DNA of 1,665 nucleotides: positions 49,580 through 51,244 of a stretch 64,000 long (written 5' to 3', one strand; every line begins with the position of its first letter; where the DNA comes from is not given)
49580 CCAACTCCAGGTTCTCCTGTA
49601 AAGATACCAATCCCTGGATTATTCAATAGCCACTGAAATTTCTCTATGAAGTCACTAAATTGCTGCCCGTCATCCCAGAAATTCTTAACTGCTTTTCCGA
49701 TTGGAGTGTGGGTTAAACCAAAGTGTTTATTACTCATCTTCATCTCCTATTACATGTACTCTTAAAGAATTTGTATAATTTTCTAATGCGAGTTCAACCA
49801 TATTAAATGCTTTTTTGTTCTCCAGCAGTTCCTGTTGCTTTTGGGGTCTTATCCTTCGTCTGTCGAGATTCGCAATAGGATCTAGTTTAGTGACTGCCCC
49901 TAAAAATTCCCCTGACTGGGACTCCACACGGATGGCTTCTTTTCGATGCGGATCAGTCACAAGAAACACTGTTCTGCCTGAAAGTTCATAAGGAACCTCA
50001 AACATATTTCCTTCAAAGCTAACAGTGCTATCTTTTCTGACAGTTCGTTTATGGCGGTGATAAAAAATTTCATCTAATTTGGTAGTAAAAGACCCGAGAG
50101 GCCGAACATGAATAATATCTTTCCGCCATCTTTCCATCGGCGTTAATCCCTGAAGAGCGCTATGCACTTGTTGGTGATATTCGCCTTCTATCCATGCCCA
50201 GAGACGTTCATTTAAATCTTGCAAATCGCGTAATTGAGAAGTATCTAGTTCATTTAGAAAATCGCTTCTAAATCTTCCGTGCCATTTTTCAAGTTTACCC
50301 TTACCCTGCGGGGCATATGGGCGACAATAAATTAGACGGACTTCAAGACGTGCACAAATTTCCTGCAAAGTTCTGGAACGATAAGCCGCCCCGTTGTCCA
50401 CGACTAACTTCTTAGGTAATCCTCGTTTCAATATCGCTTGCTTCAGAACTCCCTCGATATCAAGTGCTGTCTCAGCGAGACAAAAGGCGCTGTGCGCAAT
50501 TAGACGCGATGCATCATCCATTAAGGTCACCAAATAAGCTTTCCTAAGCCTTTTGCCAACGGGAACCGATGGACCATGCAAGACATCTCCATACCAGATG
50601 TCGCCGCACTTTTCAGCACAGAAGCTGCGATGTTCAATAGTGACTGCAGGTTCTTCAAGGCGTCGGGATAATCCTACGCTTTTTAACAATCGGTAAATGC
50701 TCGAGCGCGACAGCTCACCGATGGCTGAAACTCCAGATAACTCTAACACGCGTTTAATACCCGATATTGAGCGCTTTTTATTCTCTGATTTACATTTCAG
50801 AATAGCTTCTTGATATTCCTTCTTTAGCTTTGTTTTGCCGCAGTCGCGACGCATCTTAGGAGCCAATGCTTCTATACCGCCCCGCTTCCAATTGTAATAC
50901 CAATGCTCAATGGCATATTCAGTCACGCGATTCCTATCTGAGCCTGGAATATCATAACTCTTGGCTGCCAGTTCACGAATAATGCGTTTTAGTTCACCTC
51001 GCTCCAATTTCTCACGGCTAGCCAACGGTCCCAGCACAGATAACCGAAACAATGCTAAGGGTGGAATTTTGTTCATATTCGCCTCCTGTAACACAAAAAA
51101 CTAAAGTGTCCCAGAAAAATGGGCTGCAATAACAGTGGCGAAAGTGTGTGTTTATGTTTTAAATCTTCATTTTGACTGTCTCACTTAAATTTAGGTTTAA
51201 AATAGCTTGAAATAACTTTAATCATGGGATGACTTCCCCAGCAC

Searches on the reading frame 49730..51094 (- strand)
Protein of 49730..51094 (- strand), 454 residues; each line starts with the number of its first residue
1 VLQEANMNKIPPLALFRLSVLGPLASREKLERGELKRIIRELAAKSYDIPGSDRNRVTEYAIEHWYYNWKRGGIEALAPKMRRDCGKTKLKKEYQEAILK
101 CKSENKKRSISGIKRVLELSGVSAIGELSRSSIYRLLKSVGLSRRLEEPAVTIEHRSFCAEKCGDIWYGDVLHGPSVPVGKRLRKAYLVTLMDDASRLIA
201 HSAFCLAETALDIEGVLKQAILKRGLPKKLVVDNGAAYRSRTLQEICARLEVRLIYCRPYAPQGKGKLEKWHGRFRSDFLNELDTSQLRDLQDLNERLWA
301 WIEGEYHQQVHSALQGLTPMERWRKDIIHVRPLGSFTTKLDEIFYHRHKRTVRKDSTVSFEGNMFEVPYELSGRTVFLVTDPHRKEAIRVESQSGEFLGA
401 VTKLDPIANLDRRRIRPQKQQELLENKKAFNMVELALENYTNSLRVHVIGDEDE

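Call 56: search_protein_families(library=ncbifam, proteins=[window:49730-51094:-], max_evalue=0.00001)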
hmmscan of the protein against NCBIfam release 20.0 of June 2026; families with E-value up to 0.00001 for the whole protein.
window:49730-51094:- (454 aa): 6 families
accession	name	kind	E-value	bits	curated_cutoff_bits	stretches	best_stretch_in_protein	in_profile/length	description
NF033577.2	transpos_IS481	equivalog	6.4e-51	173.5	224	1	52-323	23-284/284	IS481 family transposase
NF033516.0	transpos_IS3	equivalog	1.3e-22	80.6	160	1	66-321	117-367/369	IS3 family transposase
NF033594.2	transpos_ISNCY_2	equivalog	1.6e-21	76.9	250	1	59-370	24-331/368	ISNCY family transposase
NF033546.1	transpos_IS21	equivalog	6.4e-15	55.4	160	1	229-333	187-292/294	IS21 family transposase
NF033545.0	transpos_IS630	equivalog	2.8e-07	30.3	100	0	55-149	22-117/299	IS630 family transposase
NF033563.0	transpos_IS30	equivalog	3.7e-06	26.9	80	0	180-288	143-249/267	IS30 family transposase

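Call 81: search_dna_similar(query=window:49730-51094:-, collection=plasmids, mode=protein, max_rows=12)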
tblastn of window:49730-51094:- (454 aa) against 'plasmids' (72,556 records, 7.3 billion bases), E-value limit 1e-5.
Records with a match: 2516; places in all: 2853; records where one place covers at least 80% of the query: 100.
Best place of each record, by identity: <60% 2516.
By first word of the organism name: Klebsiella 626; Staphylococcus 421; Salmonella 172; Enterobacter 108; Escherichia 101; Citrobacter 85; Enterococcus 82; Ralstonia 80; Pseudosulfitobacter 46; Bacillus 30; and 169 more.
By predicted mobility (MOB-suite, as given by PLSDB): conjugative 1070; mobilizable 903; non-mobilizable 543.
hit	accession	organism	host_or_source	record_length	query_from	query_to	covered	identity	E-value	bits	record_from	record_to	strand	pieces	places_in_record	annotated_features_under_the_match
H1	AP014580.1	Burkholderia sp. RPE67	Riptortus pedestris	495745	6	435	95%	56.5%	6e-154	490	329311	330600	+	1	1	integrase catalytic region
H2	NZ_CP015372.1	Pandoraea pnomenusa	mixed culture,bioreactor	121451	7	440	96%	55.4%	3e-150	479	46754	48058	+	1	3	DDE-type integrase/transposase/recombinase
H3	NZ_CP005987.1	Acidithiobacillus caldus ATCC 51756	-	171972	5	440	96%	54.6%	1e-147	472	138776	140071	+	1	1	DDE-type integrase/transposase/recombinase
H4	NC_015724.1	Cupriavidus necator N-1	soil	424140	7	436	95%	55.0%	3e-150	479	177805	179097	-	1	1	DDE-type integrase/transposase/recombinase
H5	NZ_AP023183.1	Paraburkholderia sp. PGU19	Physopelta gutta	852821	1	440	97%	53.4%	2e-146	469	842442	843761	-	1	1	DDE-type integrase/transposase/recombinase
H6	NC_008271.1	Rhodococcus jostii RHA1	-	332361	13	446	96%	31.6%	2e-48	186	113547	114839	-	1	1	DDE-type integrase/transposase/recombinase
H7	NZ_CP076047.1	Rhodococcus sp. USK10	-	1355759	13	442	95%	31.7%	1e-44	174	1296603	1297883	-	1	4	record has no annotation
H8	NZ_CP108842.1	Streptomyces chartreusis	-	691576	13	399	85%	35.2%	9e-51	192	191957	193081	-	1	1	DDE-type integrase/transposase/recombinase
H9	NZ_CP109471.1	Streptomyces sp. NBC_01462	-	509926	13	399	85%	35.2%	1e-49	189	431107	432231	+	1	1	DDE-type integrase/transposase/recombinase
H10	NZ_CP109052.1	Streptomyces subrutilus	-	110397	13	399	85%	34.5%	6e-49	187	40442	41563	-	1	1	DDE-type integrase/transposase/recombinase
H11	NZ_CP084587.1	Mycobacterium intracellulare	water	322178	13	437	94%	31.2%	3e-44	173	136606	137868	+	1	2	DDE-type integrase/transposase/recombinase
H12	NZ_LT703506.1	Mycobacterium intracellulare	natural / free-living,environmental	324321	13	437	94%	31.2%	3e-44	173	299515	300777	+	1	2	DDE-type integrase/transposase/recombinase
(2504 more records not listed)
